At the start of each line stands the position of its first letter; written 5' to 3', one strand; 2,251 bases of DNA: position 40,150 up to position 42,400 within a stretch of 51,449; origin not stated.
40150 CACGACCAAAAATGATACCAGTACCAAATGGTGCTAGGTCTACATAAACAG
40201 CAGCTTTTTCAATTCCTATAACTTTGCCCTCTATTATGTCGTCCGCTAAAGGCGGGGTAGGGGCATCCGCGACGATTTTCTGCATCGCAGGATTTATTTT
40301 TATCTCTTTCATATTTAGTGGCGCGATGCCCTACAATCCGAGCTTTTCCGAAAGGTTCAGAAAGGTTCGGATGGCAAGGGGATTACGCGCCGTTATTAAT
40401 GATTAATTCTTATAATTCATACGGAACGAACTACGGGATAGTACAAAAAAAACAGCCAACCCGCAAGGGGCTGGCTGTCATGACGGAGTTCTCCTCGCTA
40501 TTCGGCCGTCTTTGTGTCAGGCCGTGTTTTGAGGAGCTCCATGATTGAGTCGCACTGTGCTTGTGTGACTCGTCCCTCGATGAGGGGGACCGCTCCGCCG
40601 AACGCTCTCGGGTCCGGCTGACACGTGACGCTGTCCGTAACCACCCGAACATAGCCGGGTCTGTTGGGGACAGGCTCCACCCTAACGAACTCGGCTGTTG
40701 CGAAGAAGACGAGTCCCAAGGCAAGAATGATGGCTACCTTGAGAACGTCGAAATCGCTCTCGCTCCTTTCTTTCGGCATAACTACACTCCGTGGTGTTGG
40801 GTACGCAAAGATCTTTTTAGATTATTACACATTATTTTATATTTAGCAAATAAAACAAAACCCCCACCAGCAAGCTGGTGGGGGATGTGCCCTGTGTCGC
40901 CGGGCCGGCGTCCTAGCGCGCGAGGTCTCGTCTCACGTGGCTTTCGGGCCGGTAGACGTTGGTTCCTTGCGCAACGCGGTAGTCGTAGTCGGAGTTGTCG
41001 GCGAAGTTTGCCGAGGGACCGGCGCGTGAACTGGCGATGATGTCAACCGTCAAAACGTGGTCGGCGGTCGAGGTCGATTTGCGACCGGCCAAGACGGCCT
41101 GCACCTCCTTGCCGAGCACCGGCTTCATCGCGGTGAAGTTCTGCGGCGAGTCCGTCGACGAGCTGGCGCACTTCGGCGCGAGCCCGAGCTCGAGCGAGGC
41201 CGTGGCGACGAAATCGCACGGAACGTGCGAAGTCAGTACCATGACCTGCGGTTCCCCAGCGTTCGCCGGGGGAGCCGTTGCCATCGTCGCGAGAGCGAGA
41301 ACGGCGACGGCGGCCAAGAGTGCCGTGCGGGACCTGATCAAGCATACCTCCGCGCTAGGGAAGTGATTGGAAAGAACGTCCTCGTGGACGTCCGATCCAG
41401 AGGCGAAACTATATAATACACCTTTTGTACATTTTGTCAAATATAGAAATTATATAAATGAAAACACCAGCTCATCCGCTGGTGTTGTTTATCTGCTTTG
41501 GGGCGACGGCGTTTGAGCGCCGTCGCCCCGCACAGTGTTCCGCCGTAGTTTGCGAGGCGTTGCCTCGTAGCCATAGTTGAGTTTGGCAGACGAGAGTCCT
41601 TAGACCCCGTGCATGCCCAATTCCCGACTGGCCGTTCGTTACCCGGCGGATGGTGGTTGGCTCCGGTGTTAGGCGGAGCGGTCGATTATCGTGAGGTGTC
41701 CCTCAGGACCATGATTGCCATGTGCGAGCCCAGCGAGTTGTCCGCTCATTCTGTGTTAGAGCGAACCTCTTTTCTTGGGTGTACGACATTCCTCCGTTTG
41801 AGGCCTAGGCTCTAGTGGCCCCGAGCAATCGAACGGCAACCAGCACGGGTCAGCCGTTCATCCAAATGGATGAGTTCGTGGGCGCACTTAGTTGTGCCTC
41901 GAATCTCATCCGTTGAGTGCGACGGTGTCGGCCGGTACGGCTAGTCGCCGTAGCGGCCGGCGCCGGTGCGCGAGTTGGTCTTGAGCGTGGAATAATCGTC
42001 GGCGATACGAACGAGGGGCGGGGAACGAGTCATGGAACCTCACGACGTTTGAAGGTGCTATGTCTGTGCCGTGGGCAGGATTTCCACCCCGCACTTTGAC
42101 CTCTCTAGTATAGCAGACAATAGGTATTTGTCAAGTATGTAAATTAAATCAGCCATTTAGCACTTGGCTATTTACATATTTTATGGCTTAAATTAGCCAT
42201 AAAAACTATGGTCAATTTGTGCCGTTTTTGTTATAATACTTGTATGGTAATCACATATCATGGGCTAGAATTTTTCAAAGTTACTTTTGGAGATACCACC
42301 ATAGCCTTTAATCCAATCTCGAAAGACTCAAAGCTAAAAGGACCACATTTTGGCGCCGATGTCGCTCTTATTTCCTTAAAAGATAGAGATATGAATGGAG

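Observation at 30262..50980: Recurrent self-contained GC-rich expression cassettes scattered through a low-GC backbone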

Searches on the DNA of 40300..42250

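Call 14: search_rna_families(source=window, start=40300, end=42250, threshold=evalue, max_evalue=1)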
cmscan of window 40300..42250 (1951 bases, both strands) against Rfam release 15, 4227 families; matches with E-value up to 1: 6.
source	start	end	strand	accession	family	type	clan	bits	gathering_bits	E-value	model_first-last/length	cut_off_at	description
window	42143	42204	-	RF01810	pntA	Gene; sRNA;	-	25.4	54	0.42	1-62/62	no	pntA sRNA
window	42147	42188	-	RF00436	UnaL2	Cis-reg;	-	23.3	55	0.23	1-54/54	no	UnaL2 LINE 3' element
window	41460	41535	-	RF00512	Leu_leader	Cis-reg; leader;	-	23.2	50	0.064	1-148/148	no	Leucine operon leader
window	41214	41305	-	RF02240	Xoo1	Gene; sRNA;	-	21.7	70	0.87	1-95/95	no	Xanthomonadaceae sRNA Xoo1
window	41457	41534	+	RF01809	symR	Gene; antitoxin;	-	21.2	61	0.47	1-77/77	no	SymR antitoxin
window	42143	42204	-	RF02360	Yfr8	Gene; sRNA;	-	17.2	40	0.63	1-226/226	no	Cyanobacterial functional RNA 8/9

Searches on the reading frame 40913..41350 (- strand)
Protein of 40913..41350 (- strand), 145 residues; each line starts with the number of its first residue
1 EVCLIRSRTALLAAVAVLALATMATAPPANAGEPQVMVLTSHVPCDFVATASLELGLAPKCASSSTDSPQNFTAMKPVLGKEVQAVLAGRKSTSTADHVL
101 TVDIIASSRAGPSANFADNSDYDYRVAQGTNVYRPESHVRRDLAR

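Call 13: search_protein_families(library=pfam, max_evalue=0.1, proteins=[window:40913-41350:-])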
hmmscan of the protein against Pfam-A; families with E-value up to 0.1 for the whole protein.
window:40913-41350:- (145 aa): 0 families

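Call 33: find_homologous_proteins(query=window:40913-41350:-, max_evalue=0.001)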
Query window:40913-41350:- (145 aa): 1 proteins with E <= 0.001 among 550 candidates.
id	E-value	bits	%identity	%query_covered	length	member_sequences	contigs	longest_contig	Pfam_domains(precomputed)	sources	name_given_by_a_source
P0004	7.5e-43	164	89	63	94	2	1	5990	-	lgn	-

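Call 35: find_encoding_contigs(protein=P0004, flank=10000)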
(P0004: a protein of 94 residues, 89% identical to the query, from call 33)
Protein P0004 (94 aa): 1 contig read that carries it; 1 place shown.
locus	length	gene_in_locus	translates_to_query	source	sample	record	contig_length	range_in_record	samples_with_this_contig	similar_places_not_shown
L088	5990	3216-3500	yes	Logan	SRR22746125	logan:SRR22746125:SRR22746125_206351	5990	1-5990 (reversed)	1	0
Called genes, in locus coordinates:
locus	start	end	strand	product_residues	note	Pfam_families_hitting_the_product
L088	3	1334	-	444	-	?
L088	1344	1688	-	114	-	-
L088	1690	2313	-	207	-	PF13483:Lactamase_B_3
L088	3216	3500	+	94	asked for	-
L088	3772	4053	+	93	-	-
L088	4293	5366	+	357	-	PF21543:CvfB_2nd (faint), PF21710:Spt6_S1 (faint), PF23459:S1_RRP5 (faint), PF00575:S1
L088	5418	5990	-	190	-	?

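Call 59: search_protein_families(library=phrogs, max_evalue=0.01, proteins=[window:40913-41350:-])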
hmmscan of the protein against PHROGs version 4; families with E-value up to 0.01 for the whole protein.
window:40913-41350:- (145 aa): 0 families

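Call 99: search_protein_families(library=padloc, max_evalue=0.01, proteins=[window:40913-41350:-])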
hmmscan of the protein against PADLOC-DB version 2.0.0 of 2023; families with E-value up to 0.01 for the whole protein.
window:40913-41350:- (145 aa): 0 families

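Call 100: search_protein_families(library=ncbifam, max_evalue=0.01, proteins=[window:40913-41350:-])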
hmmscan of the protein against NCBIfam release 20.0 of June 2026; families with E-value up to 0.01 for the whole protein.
window:40913-41350:- (145 aa): 0 families
